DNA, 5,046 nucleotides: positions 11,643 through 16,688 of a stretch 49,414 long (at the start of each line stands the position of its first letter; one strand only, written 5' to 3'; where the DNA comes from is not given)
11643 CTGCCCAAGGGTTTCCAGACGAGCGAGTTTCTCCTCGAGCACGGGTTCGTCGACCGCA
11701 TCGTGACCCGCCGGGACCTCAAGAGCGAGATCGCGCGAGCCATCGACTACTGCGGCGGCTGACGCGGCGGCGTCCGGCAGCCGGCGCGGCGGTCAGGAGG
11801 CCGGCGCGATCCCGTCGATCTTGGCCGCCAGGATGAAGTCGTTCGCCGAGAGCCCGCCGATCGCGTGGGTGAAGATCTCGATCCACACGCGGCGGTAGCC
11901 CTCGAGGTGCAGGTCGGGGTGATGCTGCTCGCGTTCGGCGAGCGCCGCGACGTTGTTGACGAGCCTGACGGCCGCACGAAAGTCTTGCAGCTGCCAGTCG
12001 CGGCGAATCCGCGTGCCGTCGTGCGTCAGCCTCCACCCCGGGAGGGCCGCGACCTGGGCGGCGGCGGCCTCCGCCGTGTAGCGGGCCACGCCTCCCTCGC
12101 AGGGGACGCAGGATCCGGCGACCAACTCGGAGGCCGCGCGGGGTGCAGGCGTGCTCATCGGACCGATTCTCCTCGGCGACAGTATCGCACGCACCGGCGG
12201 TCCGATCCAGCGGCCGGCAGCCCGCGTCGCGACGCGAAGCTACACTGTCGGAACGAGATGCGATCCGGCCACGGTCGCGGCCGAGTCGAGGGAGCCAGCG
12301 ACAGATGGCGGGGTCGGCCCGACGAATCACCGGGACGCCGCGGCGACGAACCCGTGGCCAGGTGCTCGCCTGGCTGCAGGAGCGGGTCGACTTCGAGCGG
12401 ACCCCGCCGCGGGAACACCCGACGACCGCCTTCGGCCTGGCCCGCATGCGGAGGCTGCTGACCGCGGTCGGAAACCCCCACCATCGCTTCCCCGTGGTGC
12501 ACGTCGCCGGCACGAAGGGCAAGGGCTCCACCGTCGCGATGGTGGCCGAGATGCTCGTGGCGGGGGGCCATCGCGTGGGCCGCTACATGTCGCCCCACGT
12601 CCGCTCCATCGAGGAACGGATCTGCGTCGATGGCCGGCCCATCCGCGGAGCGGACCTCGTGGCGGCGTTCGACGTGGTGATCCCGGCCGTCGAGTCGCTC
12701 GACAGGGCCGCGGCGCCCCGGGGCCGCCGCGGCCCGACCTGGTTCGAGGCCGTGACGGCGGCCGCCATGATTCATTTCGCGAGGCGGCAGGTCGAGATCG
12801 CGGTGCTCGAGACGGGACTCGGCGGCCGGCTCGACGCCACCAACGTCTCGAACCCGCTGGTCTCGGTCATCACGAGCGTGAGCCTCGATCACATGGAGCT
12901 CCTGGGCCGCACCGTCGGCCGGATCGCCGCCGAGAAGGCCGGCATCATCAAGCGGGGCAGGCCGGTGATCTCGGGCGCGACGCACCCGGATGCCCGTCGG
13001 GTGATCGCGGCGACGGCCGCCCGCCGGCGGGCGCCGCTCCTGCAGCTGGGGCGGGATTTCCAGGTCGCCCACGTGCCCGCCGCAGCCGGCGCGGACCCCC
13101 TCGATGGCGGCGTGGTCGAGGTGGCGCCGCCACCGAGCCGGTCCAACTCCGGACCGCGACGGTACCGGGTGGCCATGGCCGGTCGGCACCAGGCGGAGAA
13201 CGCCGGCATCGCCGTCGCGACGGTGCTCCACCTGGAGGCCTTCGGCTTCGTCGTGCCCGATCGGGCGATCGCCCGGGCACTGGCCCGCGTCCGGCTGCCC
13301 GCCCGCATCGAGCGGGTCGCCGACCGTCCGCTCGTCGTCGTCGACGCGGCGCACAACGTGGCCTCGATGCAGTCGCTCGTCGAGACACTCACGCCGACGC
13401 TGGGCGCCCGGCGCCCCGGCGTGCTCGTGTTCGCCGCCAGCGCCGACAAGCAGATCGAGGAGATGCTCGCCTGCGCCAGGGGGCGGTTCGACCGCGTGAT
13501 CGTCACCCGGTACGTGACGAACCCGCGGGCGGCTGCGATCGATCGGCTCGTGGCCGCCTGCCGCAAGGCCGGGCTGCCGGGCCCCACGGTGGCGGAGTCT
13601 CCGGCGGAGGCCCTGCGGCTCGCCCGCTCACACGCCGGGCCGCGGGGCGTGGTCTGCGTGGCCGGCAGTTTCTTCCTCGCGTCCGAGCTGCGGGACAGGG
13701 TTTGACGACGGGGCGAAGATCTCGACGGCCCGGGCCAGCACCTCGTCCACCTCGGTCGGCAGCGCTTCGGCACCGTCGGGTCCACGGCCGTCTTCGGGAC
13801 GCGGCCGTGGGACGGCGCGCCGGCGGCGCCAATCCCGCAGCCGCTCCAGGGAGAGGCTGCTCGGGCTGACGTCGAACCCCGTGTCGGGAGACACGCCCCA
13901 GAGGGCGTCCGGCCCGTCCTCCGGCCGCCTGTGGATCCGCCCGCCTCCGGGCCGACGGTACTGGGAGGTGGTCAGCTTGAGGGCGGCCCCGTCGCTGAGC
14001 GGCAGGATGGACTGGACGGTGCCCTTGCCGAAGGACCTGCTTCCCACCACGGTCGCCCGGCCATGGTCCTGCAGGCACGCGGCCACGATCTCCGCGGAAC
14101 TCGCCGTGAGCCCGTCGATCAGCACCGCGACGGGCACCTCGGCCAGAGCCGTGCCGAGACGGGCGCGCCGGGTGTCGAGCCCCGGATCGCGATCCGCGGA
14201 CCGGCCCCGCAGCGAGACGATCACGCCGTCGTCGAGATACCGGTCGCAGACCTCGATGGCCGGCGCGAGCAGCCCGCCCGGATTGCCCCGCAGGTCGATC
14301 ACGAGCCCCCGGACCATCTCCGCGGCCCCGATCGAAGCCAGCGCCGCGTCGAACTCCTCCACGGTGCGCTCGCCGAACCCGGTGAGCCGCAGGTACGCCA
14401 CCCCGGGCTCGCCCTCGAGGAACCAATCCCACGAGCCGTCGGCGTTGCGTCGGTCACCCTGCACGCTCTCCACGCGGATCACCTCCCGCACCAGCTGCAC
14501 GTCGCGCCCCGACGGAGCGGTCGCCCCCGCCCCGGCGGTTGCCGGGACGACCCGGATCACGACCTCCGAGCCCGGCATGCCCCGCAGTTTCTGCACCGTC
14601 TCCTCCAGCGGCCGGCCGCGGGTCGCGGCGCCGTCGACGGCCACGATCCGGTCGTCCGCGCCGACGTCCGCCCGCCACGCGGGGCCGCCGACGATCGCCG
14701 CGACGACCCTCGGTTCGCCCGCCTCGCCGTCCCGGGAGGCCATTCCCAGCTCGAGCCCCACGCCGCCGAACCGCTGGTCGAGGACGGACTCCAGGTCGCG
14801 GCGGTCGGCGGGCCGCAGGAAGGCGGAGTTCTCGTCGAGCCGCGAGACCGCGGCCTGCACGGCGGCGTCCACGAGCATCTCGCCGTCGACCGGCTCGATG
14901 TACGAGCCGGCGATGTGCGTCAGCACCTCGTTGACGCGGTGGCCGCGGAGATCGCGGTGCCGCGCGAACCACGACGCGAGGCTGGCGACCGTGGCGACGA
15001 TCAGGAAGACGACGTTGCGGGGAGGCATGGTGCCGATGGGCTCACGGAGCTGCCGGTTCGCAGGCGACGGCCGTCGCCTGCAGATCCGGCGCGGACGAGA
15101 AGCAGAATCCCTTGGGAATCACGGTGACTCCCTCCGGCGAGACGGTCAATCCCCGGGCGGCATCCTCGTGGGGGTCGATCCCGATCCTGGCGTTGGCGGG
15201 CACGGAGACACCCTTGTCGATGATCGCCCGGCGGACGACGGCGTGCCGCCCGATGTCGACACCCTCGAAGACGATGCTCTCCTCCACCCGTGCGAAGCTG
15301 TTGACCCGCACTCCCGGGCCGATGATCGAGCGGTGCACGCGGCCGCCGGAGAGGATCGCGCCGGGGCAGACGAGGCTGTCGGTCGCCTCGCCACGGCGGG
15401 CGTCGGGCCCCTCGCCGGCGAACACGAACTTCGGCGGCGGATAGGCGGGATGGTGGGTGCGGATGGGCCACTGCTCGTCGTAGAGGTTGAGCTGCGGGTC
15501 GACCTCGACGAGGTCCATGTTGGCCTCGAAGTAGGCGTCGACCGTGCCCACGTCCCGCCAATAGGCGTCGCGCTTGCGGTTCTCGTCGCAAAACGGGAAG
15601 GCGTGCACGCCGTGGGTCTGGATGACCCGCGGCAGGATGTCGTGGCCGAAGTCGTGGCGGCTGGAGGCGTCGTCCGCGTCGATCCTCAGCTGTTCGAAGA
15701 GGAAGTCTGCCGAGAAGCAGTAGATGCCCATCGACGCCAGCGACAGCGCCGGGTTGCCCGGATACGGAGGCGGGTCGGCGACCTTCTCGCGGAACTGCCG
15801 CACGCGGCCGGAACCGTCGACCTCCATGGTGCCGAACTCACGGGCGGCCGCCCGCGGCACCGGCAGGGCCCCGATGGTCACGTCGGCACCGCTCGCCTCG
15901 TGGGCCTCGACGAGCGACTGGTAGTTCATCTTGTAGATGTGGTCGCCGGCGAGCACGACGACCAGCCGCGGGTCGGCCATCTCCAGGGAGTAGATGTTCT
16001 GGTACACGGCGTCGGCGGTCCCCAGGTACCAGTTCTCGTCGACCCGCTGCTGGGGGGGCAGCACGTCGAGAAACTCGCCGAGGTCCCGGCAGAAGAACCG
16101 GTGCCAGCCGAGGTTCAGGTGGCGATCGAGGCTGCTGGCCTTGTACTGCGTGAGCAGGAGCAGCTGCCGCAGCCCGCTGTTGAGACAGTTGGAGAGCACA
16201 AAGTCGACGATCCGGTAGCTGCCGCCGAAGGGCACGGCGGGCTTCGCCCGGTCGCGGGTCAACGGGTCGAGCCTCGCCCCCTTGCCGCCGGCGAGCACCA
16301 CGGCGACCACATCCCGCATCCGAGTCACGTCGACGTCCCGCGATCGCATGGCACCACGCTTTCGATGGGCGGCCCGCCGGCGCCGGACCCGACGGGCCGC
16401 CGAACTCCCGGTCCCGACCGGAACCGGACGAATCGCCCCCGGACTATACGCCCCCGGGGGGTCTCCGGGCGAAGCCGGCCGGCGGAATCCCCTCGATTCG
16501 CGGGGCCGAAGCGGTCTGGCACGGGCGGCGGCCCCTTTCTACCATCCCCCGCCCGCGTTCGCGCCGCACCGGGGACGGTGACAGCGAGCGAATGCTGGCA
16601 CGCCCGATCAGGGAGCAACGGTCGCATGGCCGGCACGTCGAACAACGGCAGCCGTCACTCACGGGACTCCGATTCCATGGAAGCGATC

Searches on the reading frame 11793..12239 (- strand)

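Call 28: search_protein_families(library=pfam, proteins=[window:11793-12239:-], max_evalue=0.001)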
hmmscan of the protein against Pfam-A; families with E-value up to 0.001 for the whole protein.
window:11793-12239:- (148 aa): 1 family
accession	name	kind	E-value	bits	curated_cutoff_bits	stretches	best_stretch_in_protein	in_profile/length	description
PF01329.24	Pterin_4a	-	4.9e-28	97.5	26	1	54-143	3-90/91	Pterin 4 alpha carbinolamine dehydratase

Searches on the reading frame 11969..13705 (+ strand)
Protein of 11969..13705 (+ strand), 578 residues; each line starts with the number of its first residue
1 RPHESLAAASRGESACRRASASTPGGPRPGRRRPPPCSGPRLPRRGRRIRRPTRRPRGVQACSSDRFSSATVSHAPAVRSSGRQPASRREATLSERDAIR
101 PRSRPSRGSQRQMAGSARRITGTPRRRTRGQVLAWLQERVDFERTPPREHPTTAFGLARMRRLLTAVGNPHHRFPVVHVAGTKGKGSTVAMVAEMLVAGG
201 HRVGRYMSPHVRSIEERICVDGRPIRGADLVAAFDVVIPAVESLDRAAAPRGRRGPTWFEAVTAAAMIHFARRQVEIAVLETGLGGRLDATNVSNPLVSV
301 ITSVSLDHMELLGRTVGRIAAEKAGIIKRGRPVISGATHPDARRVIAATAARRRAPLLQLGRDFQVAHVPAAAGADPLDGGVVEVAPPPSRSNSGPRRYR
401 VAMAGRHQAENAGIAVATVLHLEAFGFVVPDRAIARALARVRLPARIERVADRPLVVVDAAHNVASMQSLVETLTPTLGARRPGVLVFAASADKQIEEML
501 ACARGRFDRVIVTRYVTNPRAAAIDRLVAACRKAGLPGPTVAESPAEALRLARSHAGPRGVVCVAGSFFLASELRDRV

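Call 11: search_protein_families(library=pfam, proteins=[window:11969-13705:+], max_evalue=0.001)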
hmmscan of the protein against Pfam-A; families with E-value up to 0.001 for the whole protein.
window:11969-13705:+ (578 aa): 2 families
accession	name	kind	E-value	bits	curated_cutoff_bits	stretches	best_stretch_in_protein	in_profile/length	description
PF02875.26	Mur_ligase_C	-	2.6e-16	61.1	28.4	1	446-568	2-127/127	Mur ligase, glutamate ligase domain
PF08245.18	Mur_ligase_M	-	1.5e-10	41.8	24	1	257-418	38-199/200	Mur ligase middle domain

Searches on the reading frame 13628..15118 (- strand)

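Call 11: search_protein_families(library=pfam, proteins=[window:13628-15118:-], max_evalue=0.001)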
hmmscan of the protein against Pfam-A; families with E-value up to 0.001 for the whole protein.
window:13628-15118:- (496 aa): 3 families
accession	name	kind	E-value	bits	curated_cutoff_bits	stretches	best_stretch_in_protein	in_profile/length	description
PF03572.23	Peptidase_S41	-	3.3e-44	150.8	24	1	240-412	2-162/165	Peptidase family S41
PF17820.7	PDZ_6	-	9e-09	35.4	27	1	138-190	2-52/54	PDZ domain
PF00595.29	PDZ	-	0.00017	22.4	23.2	1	124-186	12-76/81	PDZ domain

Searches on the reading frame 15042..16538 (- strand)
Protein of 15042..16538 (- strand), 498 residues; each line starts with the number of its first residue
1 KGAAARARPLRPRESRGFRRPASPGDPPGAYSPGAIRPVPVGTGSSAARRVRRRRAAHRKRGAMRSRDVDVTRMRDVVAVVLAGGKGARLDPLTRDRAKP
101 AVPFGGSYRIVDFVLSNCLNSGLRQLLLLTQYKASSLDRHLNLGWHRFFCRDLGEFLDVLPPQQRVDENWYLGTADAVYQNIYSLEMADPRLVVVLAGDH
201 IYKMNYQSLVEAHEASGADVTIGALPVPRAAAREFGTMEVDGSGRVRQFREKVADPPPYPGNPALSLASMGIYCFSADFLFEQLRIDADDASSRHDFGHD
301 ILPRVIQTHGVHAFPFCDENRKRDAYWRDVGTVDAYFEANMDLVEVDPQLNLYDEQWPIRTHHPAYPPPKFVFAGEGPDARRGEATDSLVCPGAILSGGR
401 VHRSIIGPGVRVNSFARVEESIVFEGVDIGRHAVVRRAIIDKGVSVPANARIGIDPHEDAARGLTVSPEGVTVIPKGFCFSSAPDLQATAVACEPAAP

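Call 11: search_protein_families(library=pfam, proteins=[window:15042-16538:-], max_evalue=0.001)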
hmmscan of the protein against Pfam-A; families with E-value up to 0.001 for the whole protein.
window:15042-16538:- (498 aa): 5 families
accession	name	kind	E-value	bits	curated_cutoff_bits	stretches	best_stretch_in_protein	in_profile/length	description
PF00483.29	NTP_transferase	-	6.9e-57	193.3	21.2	1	79-343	2-242/245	Nucleotidyl transferase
PF24894.1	Hexapep_GlmU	-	3.6e-34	117.4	23.3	1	367-474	1-104/104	GlmU-like, C-terminal hexapeptide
PF25247.1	LbH_GLGC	-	5.2e-08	33.3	27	0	427-477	74-127/135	GLGC left-handed parallel beta-helix domain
PF25084.1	LbH_EIF2B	-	2.4e-07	31.1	54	1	395-452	30-87/105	EIF2B subunit epsilon LbH domain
PF12804.13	NTP_transf_3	-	1.4e-06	29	27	1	79-222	1-120/160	MobA-like NTP transferase domain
